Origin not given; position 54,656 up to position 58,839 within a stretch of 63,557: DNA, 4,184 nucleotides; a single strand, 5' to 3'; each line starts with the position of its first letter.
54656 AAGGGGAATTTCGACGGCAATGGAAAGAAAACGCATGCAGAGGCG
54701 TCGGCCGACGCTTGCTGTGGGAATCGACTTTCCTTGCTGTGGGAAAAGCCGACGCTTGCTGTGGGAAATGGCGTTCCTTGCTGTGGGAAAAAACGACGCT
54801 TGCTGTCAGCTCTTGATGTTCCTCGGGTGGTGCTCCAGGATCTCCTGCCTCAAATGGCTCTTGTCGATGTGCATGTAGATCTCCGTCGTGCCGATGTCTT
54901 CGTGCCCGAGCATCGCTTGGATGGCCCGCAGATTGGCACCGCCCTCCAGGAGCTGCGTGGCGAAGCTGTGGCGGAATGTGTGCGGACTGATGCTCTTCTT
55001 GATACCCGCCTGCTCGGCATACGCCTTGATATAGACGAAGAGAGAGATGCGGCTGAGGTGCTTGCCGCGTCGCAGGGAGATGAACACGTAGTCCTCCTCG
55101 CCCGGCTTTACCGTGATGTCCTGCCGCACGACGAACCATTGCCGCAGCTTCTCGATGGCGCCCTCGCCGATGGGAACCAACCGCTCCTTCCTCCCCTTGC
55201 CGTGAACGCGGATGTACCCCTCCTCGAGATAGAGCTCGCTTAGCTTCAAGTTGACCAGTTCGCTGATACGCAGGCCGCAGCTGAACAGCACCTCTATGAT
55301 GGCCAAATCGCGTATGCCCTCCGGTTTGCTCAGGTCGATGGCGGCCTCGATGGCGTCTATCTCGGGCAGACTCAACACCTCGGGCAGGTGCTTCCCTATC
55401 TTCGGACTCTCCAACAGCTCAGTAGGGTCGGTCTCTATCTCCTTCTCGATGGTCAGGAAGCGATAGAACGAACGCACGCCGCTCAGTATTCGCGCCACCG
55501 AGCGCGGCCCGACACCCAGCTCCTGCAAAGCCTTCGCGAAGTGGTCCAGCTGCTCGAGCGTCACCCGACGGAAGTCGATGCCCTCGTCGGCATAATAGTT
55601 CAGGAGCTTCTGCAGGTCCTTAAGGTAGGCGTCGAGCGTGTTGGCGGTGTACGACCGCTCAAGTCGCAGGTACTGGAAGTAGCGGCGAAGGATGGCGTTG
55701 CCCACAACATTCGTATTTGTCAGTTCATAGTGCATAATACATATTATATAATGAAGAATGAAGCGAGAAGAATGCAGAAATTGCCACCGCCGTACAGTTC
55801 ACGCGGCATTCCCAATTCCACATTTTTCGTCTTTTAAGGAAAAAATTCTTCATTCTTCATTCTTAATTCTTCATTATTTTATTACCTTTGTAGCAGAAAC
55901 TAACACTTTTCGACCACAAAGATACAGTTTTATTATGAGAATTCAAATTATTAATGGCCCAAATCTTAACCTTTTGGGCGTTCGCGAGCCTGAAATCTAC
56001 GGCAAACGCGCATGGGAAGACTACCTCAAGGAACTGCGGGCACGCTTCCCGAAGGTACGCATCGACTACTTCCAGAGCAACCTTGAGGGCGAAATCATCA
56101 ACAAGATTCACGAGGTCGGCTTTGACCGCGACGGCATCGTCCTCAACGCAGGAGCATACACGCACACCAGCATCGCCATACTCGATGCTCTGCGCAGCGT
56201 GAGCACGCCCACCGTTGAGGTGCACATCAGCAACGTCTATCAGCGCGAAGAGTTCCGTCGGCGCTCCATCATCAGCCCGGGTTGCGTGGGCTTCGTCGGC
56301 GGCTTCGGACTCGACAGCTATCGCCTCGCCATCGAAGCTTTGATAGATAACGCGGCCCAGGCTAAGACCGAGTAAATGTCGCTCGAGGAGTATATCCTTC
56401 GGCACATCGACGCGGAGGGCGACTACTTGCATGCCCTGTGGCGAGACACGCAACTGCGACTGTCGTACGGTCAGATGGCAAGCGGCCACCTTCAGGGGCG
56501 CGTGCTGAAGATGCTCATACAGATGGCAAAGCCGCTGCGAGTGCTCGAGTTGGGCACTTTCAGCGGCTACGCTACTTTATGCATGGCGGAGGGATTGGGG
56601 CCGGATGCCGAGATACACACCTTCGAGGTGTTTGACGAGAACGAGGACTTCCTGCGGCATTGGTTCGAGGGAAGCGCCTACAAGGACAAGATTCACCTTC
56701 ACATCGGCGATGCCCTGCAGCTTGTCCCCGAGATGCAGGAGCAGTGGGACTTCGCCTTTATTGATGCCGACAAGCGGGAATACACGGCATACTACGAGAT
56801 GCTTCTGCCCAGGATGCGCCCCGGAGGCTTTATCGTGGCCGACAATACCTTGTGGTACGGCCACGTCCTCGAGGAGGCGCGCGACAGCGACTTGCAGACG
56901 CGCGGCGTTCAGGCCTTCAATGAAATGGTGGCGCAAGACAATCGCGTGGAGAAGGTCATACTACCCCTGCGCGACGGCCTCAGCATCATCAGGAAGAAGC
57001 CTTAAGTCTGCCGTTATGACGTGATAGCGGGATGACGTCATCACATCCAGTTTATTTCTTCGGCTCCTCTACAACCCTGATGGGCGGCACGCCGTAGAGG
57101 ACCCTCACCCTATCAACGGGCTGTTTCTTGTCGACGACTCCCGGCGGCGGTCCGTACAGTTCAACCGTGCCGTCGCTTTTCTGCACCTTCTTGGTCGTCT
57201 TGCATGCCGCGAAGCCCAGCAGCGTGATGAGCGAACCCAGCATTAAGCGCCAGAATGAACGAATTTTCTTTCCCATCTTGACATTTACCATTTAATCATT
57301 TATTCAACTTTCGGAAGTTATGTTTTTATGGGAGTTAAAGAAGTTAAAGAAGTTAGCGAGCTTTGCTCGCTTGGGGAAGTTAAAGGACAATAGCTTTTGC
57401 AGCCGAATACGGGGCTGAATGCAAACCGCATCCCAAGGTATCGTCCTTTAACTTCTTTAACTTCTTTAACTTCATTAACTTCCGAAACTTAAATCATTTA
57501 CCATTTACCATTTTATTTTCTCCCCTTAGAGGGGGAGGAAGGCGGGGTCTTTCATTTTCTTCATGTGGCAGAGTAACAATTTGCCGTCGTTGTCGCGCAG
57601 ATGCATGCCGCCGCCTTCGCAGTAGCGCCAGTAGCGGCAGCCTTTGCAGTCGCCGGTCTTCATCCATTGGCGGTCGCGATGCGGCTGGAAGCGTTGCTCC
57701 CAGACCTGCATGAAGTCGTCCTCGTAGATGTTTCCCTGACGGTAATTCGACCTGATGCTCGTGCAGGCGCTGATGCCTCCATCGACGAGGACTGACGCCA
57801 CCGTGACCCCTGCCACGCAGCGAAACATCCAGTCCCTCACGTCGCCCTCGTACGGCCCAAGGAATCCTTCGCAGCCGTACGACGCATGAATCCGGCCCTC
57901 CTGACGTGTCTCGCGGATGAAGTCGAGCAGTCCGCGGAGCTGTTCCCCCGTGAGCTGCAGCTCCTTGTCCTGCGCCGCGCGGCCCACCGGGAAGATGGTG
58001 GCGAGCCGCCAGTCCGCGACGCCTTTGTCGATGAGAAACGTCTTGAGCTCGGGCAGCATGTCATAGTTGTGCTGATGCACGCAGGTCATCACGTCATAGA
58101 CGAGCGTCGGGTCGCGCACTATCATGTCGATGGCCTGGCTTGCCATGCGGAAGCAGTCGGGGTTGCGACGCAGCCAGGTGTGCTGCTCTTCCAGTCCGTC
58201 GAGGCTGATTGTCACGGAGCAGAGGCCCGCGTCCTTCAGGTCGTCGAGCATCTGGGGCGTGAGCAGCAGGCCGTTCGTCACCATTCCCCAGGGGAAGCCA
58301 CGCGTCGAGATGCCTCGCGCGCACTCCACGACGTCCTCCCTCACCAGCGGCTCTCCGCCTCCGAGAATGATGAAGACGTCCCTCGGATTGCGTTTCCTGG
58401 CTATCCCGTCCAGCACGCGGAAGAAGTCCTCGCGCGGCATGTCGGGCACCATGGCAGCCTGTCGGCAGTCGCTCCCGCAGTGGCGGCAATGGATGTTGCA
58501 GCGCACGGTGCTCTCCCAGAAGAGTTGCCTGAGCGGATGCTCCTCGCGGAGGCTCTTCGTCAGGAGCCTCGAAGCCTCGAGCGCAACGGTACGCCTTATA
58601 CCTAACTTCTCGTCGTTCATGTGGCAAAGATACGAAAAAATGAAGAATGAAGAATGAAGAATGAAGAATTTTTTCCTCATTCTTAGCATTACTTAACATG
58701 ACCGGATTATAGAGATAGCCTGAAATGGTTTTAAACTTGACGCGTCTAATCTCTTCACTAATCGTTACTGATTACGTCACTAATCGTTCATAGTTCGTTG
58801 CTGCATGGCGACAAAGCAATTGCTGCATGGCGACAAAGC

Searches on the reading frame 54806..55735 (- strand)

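Call 16: search_protein_families(library=pfam, proteins=[window:54806-55735:-], max_evalue=0.001)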
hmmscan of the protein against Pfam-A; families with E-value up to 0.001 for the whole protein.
window:54806-55735:- (309 aa): 3 families
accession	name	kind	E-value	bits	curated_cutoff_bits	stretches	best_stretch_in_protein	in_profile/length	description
PF00589.27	Phage_integrase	-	1e-45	156.1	27.1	1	125-293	7-171/172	Phage integrase family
PF02899.23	Phage_int_SAM_1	-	1.3e-18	67.5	22.3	1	17-98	2-83/83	Phage integrase, N-terminal SAM-like domain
PF13495.12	Phage_int_SAM_4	-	0.00074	20.3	27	0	16-92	2-76/85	Phage integrase, N-terminal SAM-like domain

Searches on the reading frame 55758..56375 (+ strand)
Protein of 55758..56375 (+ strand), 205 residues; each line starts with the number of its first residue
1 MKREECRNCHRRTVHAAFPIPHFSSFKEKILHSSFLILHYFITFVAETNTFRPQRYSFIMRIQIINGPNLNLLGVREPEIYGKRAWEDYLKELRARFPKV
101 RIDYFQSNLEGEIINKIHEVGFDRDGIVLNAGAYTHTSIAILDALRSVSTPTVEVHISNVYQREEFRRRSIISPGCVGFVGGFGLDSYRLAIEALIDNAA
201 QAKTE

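Call 16: search_protein_families(library=pfam, proteins=[window:55758-56375:+], max_evalue=0.001)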
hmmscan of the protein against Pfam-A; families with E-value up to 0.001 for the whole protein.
window:55758-56375:+ (205 aa): 1 family
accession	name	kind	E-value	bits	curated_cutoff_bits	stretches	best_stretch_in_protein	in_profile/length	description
PF01220.24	DHquinase_II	-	7.5e-54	181.6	23.3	1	61-195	1-137/138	Dehydroquinase class II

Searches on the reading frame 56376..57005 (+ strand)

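Call 16: search_protein_families(library=pfam, proteins=[window:56376-57005:+], max_evalue=0.001)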
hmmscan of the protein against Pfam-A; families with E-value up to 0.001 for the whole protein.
window:56376-57005:+ (209 aa): 3 families
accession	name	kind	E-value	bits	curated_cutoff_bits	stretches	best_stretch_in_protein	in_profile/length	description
PF01596.23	Methyltransf_3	-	7.1e-47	159.8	22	1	14-208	7-204/204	O-methyltransferase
PF13578.12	Methyltransf_24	-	3.4e-15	57.2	26.3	1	57-157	1-104/105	Methyltransferase domain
PF01135.25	PCMT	-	5.4e-07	30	20.3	1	16-115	37-135/210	Protein-L-isoaspartate(D-aspartate) O-methyltransferase (PCMT)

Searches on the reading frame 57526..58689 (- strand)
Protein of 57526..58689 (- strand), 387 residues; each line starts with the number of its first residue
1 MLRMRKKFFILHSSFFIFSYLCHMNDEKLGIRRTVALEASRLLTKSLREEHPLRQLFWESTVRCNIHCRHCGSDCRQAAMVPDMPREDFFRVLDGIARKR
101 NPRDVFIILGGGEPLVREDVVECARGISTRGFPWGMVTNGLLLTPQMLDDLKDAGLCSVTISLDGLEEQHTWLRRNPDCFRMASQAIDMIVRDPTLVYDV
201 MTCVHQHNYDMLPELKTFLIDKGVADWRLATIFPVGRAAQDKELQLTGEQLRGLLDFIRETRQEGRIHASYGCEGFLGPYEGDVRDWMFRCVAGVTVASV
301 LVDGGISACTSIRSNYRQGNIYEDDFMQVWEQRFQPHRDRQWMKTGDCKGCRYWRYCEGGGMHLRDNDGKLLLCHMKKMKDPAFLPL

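Call 16: search_protein_families(library=pfam, proteins=[window:57526-58689:-], max_evalue=0.001)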
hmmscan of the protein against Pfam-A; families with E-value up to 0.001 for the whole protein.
window:57526-58689:- (387 aa): 2 families
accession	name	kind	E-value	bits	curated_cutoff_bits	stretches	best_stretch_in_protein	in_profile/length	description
PF04055.27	Radical_SAM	-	3.4e-18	66.8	29.5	1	59-218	2-165/166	Radical SAM superfamily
PF13186.11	SPASM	-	2.2e-07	31.5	21.5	1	291-351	1-66/67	Iron-sulfur cluster-binding domain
